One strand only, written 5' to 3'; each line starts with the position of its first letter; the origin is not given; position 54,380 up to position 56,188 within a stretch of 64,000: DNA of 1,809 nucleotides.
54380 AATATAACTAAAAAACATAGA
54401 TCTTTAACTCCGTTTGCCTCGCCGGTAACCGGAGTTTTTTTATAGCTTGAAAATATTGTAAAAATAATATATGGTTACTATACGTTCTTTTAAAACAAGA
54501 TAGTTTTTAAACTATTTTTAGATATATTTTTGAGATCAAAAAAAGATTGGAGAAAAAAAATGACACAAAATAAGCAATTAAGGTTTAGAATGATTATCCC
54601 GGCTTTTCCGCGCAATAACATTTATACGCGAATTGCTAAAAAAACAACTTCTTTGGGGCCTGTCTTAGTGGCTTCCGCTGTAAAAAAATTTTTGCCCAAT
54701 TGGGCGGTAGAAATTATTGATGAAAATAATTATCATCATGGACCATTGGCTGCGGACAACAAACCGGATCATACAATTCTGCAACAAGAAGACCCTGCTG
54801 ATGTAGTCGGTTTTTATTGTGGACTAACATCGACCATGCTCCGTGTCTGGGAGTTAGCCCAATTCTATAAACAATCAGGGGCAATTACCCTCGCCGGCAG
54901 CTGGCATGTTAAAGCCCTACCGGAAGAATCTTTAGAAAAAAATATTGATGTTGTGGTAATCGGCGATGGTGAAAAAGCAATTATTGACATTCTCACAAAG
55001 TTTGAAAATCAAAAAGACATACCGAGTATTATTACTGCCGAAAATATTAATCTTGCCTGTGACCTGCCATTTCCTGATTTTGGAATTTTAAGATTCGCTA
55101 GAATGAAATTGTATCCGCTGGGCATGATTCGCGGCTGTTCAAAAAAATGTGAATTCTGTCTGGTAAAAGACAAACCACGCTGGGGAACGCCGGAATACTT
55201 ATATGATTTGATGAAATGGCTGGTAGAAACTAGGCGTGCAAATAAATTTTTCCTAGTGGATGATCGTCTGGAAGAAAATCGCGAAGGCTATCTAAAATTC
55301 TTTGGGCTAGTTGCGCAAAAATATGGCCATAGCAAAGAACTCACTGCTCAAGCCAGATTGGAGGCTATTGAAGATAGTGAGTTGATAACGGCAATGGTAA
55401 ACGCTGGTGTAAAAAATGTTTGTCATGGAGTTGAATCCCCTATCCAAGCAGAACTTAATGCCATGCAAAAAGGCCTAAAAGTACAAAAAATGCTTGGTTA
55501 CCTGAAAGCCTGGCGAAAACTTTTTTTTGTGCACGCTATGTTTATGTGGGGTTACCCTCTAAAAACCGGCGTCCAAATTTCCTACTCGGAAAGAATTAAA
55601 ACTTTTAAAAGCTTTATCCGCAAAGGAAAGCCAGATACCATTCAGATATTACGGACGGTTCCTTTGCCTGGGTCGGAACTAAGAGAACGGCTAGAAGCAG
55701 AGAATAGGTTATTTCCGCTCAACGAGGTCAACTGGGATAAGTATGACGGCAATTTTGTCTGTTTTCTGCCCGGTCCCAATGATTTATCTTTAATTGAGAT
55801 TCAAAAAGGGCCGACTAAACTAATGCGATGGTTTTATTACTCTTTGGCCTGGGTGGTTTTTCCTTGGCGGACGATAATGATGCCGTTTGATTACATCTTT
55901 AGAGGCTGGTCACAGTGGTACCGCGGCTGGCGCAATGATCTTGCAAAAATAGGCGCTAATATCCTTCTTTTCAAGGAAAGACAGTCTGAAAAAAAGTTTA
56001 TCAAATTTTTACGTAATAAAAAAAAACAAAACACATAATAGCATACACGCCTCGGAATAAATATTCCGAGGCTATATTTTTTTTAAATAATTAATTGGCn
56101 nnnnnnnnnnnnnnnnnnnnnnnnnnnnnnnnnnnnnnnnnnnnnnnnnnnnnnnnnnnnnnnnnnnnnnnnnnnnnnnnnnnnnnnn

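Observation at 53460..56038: Membrane fatty-acid desaturase adjacent to a B12-binding radical SAM enzyme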

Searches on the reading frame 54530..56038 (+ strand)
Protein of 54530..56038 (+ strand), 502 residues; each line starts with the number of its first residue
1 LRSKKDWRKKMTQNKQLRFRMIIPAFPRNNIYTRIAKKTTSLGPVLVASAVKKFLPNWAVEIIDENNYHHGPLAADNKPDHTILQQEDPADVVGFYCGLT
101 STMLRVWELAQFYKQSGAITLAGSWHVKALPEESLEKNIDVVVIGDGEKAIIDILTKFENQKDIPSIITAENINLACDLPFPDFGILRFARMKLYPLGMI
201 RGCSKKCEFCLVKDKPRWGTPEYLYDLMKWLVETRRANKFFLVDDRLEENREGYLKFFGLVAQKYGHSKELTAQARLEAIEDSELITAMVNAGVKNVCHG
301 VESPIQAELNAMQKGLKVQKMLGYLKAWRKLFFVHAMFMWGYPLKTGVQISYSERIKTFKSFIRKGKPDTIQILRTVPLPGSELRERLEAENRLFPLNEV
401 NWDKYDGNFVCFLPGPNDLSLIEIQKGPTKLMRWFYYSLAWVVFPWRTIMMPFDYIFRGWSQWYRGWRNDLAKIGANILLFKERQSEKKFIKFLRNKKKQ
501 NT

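Call 3: search_protein_families(library=pfam, proteins=[window:54530-56038:+], max_evalue=0.01)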
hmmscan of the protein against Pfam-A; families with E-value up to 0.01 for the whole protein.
window:54530-56038:+ (502 aa): 2 families
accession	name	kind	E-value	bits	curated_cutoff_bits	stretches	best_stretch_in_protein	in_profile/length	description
PF02310.24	B12-binding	-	1.1e-07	32.1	32.1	1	76-152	40-118/121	B12 binding domain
PF04055.27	Radical_SAM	-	1.5e-07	32.2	29.5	1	199-343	3-152/166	Radical SAM superfamily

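Call 4: search_protein_families(library=ncbifam, proteins=[window:54530-56038:+], max_evalue=0.01)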
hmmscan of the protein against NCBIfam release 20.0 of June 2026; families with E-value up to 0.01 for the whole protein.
window:54530-56038:+ (502 aa): 11 families
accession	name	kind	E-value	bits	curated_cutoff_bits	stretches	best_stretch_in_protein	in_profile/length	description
TIGR04072.2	rSAM_ladder_B12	equivalog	5.4e-14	51.7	360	1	114-330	94-318/443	lipid biosynthesis B12-binding/radical SAM protein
TIGR04013.1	B12_SAM_MJ_1487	hypoth_equivalog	3.1e-13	49.3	251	1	87-212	39-169/382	TIGR04013 family B12-binding domain/radical SAM domain-containing protein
TIGR03471.1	HpnJ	equivalog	1.1e-12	47.6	577.6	1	199-439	202-436/472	hopanoid biosynthesis associated radical SAM protein HpnJ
TIGR02026.1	BchE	equivalog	2e-11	43.4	481.35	1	135-448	110-440/497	magnesium-protoporphyrin IX monomethyl ester anaerobic oxidative cyclase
TIGR04014.1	B12_SAM_MJ_0865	equivalog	2.7e-07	29.7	360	1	250-387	226-357/434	methyl-coenzyme M reductase glutamine C-methyltransferase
NF050148.1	rSAM_ApyD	equivalog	2.7e-05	22.8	750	1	199-347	204-353/645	RiPP biosynthesis radical SAM protein ApyD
TIGR04479.1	bcpD_PhpK_rSAM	subfamily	4e-05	22.2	600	1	201-371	248-414/504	PhpK family radical SAM P-methyltransferase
TIGR04367.1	HpnR_B12_rSAM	equivalog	4.5e-05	22.2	650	1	26-384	7-369/490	hopanoid C-3 methylase HpnR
NF040542.1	rSAM_RCCLKC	equivalog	0.00061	19.1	450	0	199-330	185-319/423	arsinothricin biosynthesis radical SAM protein ArsL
TIGR04295.1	B12_rSAM_oligo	hypoth_equivalog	0.0062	15.3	400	0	108-169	92-152/422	TIGR04295 family B12-binding domain-containing radical SAM protein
TIGR03975.1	rSAM_ocin_1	subfamily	0.0067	15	281.85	0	204-329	275-398/606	RiPP maturation radical SAM C-methyltransferase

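Call 6: find_homologous_proteins(query=window:54530-56038:+)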
Query window:54530-56038:+ (502 aa): 373 proteins with E <= 0.001 among 8000 candidates; the best 120 are listed.
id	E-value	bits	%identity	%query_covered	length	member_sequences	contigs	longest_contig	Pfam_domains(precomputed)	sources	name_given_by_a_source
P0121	0.0e+0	1152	100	98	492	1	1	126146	PF04055.28,PF02310.25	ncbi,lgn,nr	ncbi:MAG: cobalamin-dependent protein [bacterium]|nr:cobalamin-dependent protein [bacterium]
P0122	5.1e-181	621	55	97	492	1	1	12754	PF04055.28,PF02310.25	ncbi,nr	ncbi:radical SAM protein [bacterium]|nr:radical SAM protein [bacterium]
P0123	2.1e-174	599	54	95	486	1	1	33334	PF04055.28,PF02310.25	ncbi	ncbi:MAG: radical SAM protein [Candidatus Omnitrophota bacterium]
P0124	2.2e-172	592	54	94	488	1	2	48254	PF04055.28,PF02310.25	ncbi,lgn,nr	ncbi:cobalamin B12-binding domain-containing protein [Candidatus Falkowbacteria bacterium]|nr:cobala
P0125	7.0e-171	587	53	96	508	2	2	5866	PF04055.28,PF02310.25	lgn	-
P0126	6.7e-169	581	55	95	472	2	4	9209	PF04055.28,PF02310.25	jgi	-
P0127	3.8e-168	578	52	95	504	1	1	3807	PF04055.28,PF02310.25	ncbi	-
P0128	6.2e-165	568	51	98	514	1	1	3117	PF04055.28,PF02310.25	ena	-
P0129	2.7e-164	566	52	96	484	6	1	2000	PF04055.28,PF02310.25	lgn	-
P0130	9.2e-164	564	51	97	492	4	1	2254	PF04055.28,PF02310.25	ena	-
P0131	7.7e-163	561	53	93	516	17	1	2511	PF04055.28,PF02310.25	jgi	jgi:radical SAM superfamily enzyme YgiQ (UPF0313 family)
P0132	5.1e-162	558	52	92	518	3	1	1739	PF04055.28,PF02310.25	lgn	-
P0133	1.6e-161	557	51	93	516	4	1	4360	PF04055.28,PF02310.25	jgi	-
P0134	3.3e-161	556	52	93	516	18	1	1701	PF04055.28,PF02310.25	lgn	-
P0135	4.9e-161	555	50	97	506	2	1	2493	PF04055.28,PF02310.25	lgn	-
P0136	9.3e-161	554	51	93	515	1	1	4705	PF04055.28,PF02310.25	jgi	jgi:radical SAM superfamily enzyme YgiQ (UPF0313 family)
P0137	2.8e-160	552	51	97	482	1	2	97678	PF04055.28,PF02310.25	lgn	-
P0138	4.2e-160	552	50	95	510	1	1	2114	PF04055.28,PF02310.25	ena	-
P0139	6.4e-160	551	50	98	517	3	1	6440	PF04055.28,PF02310.25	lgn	-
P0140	1.3e-159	550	50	95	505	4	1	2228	PF04055.28,PF02310.25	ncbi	-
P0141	1.9e-159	550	52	93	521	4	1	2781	PF04055.28,PF02310.25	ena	-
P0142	2.9e-159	549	52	93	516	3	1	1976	PF04055.28,PF02310.25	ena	-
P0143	4.0e-159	549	51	95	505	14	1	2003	PF04055.28,PF02310.25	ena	-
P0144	9.4e-159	547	53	92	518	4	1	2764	PF04055.28,PF02310.25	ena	-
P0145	2.5e-158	546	50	97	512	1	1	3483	PF04055.28,PF02310.25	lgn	-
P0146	8.9e-158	544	50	95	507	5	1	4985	PF04055.28,PF02310.25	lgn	-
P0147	1.2e-157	544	54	89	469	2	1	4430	PF04055.28,PF02310.25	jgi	-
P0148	1.5e-157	543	51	92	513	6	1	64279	PF04055.28,PF02310.25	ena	-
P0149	1.6e-157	543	50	97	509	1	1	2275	PF04055.28,PF02310.25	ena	-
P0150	1.7e-157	543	52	92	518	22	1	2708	PF04055.28,PF02310.25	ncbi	-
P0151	1.8e-156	540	51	95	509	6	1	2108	PF04055.28,PF02310.25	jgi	-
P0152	2.1e-156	540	50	95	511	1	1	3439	PF04055.28,PF02310.25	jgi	-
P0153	2.1e-156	540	51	92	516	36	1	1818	PF04055.28,PF02310.25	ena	-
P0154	2.7e-156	539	51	92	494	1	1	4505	PF04055.28,PF02310.25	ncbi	-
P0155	1.6e-155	537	50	96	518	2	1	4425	PF04055.28,PF02310.25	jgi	jgi:radical SAM superfamily enzyme YgiQ (UPF0313 family)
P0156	1.7e-155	537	49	97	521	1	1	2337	PF04055.28,PF02310.25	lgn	-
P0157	2.7e-155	536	50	96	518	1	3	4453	PF04055.28,PF02310.25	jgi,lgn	jgi:radical SAM superfamily enzyme YgiQ (UPF0313 family)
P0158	4.2e-155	535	47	98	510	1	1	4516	PF04055.28,PF02310.25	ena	-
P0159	1.1e-154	534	50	96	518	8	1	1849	PF04055.28,PF02310.25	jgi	-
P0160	2.5e-154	533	50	95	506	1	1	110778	PF04055.28,PF02310.25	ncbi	-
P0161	2.9e-154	533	50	95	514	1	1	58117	PF04055.28,PF02310.25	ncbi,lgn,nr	ncbi:MAG: cobalamin-dependent protein [bacterium]|nr:cobalamin-dependent protein [bacterium]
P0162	1.5e-153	530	50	93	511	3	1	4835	PF04055.28,PF02310.25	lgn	-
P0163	6.6e-153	528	50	96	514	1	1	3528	PF04055.28,PF02310.25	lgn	-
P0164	1.7e-152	527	48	97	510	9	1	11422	PF04055.28,PF02310.25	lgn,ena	-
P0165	3.1e-152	526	49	95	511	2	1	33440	PF04055.28,PF02310.25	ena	-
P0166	1.7e-151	523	50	97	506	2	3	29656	PF04055.28,PF02310.25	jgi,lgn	-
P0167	2.6e-151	523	48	96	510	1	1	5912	PF04055.28,PF02310.25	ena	-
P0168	6.3e-151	522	47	96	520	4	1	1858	PF04055.28,PF02310.25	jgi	-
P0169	8.2e-151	521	51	93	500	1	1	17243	PF04055.28,PF02310.25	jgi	jgi:radical SAM superfamily enzyme YgiQ (UPF0313 family)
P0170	8.8e-151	521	49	97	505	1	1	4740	PF04055.28,PF02310.25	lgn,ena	-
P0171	1.2e-150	521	49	97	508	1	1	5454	PF04055.28,PF02310.25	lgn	-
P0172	1.4e-150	520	48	97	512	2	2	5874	PF04055.28,PF02310.25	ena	-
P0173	1.4e-150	520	51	94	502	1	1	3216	PF04055.28,PF02310.25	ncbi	-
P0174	2.8e-150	519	50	98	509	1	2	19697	PF04055.28,PF02310.25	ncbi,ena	-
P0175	7.2e-150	518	51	95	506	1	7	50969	PF04055.28,PF02310.25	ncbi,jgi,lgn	-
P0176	2.8e-149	516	48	97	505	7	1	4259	PF04055.28,PF02310.25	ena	-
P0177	6.6e-149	515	48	100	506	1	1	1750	PF04055.28,PF02310.25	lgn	-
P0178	7.4e-149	515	49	96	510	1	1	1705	PF04055.28,PF02310.25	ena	-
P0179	1.6e-148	514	48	96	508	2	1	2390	PF04055.28,PF02310.25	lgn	-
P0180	2.3e-148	513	49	95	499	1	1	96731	PF04055.28,PF02310.25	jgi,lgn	jgi:radical SAM superfamily enzyme YgiQ (UPF0313 family)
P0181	6.4e-148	512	51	91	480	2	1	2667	PF04055.28,PF02310.25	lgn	-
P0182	6.4e-148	512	49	96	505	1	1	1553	PF04055.28,PF02310.25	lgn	-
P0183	1.7e-147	510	49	95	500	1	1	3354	PF04055.28,PF02310.25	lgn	-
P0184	2.9e-147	510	48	94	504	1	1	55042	PF04055.28,PF02310.25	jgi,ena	-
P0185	1.0e-146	508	51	93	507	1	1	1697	PF04055.28,PF02310.25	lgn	-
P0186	1.9e-146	507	49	95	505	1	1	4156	PF04055.28,PF02310.25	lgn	-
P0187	2.3e-146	507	49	96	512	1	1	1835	PF04055.28,PF02310.25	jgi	jgi:radical SAM superfamily enzyme YgiQ (UPF0313 family)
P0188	3.3e-146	506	50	94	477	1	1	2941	PF04055.28,PF02310.25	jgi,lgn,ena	-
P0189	1.1e-145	504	48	97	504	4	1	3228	PF04055.28,PF02310.25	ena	-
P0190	1.3e-145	504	47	98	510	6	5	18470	PF04055.28,PF02310.25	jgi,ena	-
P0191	7.5e-145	502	48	95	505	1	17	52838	PF04055.28,PF02310.25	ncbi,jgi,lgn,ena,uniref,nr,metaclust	ncbi:MAG: hypothetical protein COU42_00375 [Candidatus Nealsonbacteria bacterium CG10_big_fil_rev_8_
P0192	3.1e-144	500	50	88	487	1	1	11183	PF04055.28,PF02310.25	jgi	jgi:radical SAM superfamily enzyme YgiQ (UPF0313 family)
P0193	3.9e-144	499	49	94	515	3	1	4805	PF04055.28,PF02310.25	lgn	-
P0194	4.1e-144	499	48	94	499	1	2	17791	PF04055.28,PF02310.25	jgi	jgi:radical SAM superfamily enzyme YgiQ (UPF0313 family)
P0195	7.6e-144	498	48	95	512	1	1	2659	PF04055.28,PF02310.25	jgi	-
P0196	9.9e-144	498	49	95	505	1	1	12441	PF04055.28,PF02310.25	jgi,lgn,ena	-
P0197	1.0e-143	498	48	95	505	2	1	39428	PF04055.28,PF02310.25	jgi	-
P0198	5.7e-143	495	48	96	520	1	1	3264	PF04055.28,PF02310.25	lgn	-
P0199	7.9e-143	495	48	92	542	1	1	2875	PF04055.28,PF02310.25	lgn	-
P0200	8.3e-143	495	47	94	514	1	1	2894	PF04055.28,PF02310.25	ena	-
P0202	1.1e-142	494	47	98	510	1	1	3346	PF04055.28,PF02310.25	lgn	-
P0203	2.3e-142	493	49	93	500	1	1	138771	PF04055.28,PF02310.25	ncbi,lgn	-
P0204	4.3e-142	492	49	93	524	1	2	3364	PF04055.28,PF02310.25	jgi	-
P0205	4.7e-142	492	47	96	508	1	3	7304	PF04055.28,PF02310.25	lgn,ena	-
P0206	5.4e-142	492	47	96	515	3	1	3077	PF04055.28,PF02310.25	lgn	-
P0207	7.0e-142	492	48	94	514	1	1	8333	PF04055.28,PF02310.25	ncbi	-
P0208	8.2e-142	492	46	98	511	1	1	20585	PF04055.28,PF02310.25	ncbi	-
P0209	1.0e-141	491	46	96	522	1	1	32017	PF04055.28,PF02310.25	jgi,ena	-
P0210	1.4e-141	491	46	96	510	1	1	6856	PF04055.28,PF02310.25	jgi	jgi:radical SAM superfamily enzyme YgiQ (UPF0313 family)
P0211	1.4e-141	491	47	95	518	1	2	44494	PF04055.28,PF02310.25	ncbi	-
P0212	1.7e-141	491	48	97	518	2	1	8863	PF04055.28,PF02310.25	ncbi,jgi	-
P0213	2.4e-141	490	46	96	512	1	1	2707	PF04055.28,PF02310.25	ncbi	-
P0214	2.7e-141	490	49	95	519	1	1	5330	PF04055.28,PF02310.25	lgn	-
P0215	6.6e-141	489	47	97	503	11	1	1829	PF04055.28,PF02310.25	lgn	-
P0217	1.1e-140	488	48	94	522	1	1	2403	PF04055.28,PF02310.25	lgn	-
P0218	1.3e-140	488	47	97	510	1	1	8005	PF04055.28,PF02310.25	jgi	-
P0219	1.6e-140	487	46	98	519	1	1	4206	PF04055.28,PF02310.25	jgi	-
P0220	2.5e-140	487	47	92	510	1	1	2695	PF04055.28,PF02310.25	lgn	-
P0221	3.5e-140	486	47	96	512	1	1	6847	PF04055.28,PF02310.25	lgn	-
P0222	5.3e-140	486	47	99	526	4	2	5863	PF04055.28,PF02310.25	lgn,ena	-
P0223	5.4e-140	486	48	96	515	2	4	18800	PF04055.28,PF02310.25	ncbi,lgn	-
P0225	1.0e-139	485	47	94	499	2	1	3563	PF04055.28,PF02310.25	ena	-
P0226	2.0e-139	484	46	96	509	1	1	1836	PF04055.28,PF02310.25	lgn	-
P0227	2.7e-139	483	46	94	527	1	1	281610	PF04055.28,PF02310.25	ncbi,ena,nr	ncbi:MAG: radical SAM protein [Parcubacteria group bacterium Licking1014_1]|nr:MAG: radical SAM prot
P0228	2.9e-139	483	47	96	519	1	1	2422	PF04055.28,PF02310.25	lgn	-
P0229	4.0e-139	483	47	95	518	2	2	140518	PF04055.28,PF02310.25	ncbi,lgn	-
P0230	4.1e-139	483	47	96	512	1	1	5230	PF04055.28,PF02310.25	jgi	jgi:radical SAM superfamily enzyme YgiQ (UPF0313 family)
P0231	5.3e-139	482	47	94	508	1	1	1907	PF04055.28,PF02310.25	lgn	-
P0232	6.0e-139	482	46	96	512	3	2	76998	PF04055.28,PF02310.25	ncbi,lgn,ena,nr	ncbi:MAG: cobalamin-dependent protein [Candidatus Pacebacteria bacterium]|nr:cobalamin-dependent pro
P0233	7.6e-139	482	48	95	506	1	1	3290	PF04055.28,PF02310.25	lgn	-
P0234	1.4e-138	481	47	95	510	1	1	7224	PF04055.28,PF02310.25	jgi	-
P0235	1.6e-138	481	52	80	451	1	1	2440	PF04055.28,PF02310.25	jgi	jgi:radical SAM superfamily enzyme YgiQ (UPF0313 family)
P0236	1.8e-138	481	48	95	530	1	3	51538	PF04055.28,PF02310.25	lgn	-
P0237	2.3e-138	480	45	93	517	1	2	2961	PF04055.28,PF02310.25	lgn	-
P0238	2.4e-138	480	45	91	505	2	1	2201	PF04055.28,PF02310.25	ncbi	-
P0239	2.6e-138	480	48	96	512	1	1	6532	PF04055.28,PF02310.25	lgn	-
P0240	2.6e-138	480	48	94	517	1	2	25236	PF04055.28,PF02310.25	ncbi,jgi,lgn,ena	-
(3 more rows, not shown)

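Call 13: find_related_loci(query=A1, collection=genome_contigs, flank=10000)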
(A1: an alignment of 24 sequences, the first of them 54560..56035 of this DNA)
Query A1 (492 aa) in genome_contigs; peptide patterns used: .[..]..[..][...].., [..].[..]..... (x = any residue, [..] = any of these).
599 stretches matched a pattern (row limit reached: there are more); 480 encode a relative of the query (tblastn E <= 1e-3); the best 80 are kept; 80 distinct loci.
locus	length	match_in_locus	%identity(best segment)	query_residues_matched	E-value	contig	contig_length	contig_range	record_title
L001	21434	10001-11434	53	6-486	4e-175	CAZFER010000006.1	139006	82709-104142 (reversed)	MAG TPA_asm: uncultured bacterium isolate SRP141376_co4_53 genome assembly, contig: NODE_132_length_139006_cov_8.699347,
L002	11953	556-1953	54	9-479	2e-174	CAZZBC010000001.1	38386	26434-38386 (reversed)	MAG TPA_asm: uncultured Gammaproteobacteria bacterium isolate binchicken_co232_117 genome assembly, contig: NODE_1727_le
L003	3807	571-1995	52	8-485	3e-178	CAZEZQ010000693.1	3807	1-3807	MAG TPA_asm: uncultured bacterium isolate SRP141376_co3_307 genome assembly, contig: NODE_59491_length_3807_cov_3.590352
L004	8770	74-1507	52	9-470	1e-165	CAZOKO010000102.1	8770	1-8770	MAG TPA_asm: uncultured Thermodesulfobacteriota bacterium isolate binchicken_co141_568 genome assembly, contig: NODE_299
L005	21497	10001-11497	51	9-489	1e-165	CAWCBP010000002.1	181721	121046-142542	MAG: uncultured delta proteobacterium isolate MFD03899.bin.1.233 genome assembly, contig: contig_23384, whole genome sho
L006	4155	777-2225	52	4-470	2e-167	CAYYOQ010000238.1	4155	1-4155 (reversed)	MAG TPA_asm: uncultured Thermodesulfobacteriota bacterium isolate binchicken_co33_371 genome assembly, contig: NODE_3520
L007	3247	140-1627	48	5-484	1e-164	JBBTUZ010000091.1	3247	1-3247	MAG: Patescibacteria group bacterium isolate H32-bin045_1 H32_bin045_1_000000000091, whole genome shotgun sequence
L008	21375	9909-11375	51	10-484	2e-154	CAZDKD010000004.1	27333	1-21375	MAG TPA_asm: uncultured Candidatus Saccharibacteria bacterium isolate binchicken_co262_124 genome assembly, contig: NODE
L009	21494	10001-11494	49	10-491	2e-152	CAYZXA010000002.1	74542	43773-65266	MAG TPA_asm: uncultured Candidatus Saccharibacteria bacterium isolate SRP178699_co2_33 genome assembly, contig: NODE_76_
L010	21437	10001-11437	49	9-477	9e-151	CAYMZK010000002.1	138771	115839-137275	MAG TPA_asm: uncultured Candidatus Saccharibacteria bacterium isolate SRP141376_co2_311 genome assembly, contig: NODE_26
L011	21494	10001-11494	48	1-484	7e-151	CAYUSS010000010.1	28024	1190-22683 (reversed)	MAG TPA_asm: uncultured Candidatus Saccharibacteria bacterium isolate binchicken_co34_299 genome assembly, contig: NODE_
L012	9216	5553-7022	48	9-484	2e-148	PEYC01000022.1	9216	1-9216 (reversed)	MAG: Candidatus Nealsonbacteria bacterium CG08_land_8_20_14_0_20_36_22 CG08_land_8_20_14_0.20_scaffold_5520_c, whole gen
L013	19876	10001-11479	46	10-488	9e-147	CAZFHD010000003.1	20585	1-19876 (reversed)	MAG TPA_asm: uncultured Candidatus Saccharibacteria bacterium isolate binchicken_co196_455 genome assembly, contig: NODE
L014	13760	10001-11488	47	10-489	2e-146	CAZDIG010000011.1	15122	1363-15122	MAG TPA_asm: uncultured Candidatus Saccharibacteria bacterium isolate binchicken_co387_66 genome assembly, contig: NODE_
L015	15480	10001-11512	47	1-486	4e-145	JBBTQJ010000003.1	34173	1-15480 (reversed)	MAG: Patescibacteria group bacterium isolate H43-bin145_1 H43_bin145_1_000000000003, whole genome shotgun sequence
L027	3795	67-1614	43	2-490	1e-131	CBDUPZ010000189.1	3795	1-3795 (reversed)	MAG TPA_asm: uncultured bacterium isolate SRR6823441_binner12_Refined_51 genome assembly, contig: ERZ1742239.34538, whol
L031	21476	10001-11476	43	5-472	2e-124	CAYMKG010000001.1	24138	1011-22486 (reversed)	MAG TPA_asm: uncultured Planctomycetales bacterium isolate binchicken_co184_351 genome assembly, contig: NODE_3275_lengt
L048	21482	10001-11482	42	4-472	4e-121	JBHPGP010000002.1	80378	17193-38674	Candidatus Omnitrophota bacterium isolate SAG AM-311-M22 NODE_2_length_80378_cov_30.267059, whole genome shotgun sequenc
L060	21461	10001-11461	43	5-466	1e-120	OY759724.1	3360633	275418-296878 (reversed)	MAG: Candidatus Omnitrophota bacterium isolate 1a5844f9-839a-4d7b-a7f9-2444bab12bdd genome assembly, chromosome: 1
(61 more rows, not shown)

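Call 18: search_solved_structures(query=A1, max_evalue=0.01, show_alignments=2)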
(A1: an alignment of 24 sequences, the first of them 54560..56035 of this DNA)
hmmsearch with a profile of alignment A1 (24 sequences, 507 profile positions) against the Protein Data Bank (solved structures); distinct sequences matched with E-value up to 0.01: 5.
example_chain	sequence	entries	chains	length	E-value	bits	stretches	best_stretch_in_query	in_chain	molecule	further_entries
9ccb_A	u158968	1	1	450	5.4e-15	58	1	111-359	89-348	Radical SAM core domain-containing protein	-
5ul2_A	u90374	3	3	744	8.1e-09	37.6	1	113-246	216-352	OxsB protein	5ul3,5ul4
9n1b_A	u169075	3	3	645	3.3e-07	32.3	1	130-275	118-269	Radical SAM protein | Radical SAM enzyme CysS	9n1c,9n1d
7kdx_A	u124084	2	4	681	7.3e-06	27.8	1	93-249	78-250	Methyltransferase TokK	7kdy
4q37_A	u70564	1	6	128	2.8e-05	25.9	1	76-146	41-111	Radical SAM protein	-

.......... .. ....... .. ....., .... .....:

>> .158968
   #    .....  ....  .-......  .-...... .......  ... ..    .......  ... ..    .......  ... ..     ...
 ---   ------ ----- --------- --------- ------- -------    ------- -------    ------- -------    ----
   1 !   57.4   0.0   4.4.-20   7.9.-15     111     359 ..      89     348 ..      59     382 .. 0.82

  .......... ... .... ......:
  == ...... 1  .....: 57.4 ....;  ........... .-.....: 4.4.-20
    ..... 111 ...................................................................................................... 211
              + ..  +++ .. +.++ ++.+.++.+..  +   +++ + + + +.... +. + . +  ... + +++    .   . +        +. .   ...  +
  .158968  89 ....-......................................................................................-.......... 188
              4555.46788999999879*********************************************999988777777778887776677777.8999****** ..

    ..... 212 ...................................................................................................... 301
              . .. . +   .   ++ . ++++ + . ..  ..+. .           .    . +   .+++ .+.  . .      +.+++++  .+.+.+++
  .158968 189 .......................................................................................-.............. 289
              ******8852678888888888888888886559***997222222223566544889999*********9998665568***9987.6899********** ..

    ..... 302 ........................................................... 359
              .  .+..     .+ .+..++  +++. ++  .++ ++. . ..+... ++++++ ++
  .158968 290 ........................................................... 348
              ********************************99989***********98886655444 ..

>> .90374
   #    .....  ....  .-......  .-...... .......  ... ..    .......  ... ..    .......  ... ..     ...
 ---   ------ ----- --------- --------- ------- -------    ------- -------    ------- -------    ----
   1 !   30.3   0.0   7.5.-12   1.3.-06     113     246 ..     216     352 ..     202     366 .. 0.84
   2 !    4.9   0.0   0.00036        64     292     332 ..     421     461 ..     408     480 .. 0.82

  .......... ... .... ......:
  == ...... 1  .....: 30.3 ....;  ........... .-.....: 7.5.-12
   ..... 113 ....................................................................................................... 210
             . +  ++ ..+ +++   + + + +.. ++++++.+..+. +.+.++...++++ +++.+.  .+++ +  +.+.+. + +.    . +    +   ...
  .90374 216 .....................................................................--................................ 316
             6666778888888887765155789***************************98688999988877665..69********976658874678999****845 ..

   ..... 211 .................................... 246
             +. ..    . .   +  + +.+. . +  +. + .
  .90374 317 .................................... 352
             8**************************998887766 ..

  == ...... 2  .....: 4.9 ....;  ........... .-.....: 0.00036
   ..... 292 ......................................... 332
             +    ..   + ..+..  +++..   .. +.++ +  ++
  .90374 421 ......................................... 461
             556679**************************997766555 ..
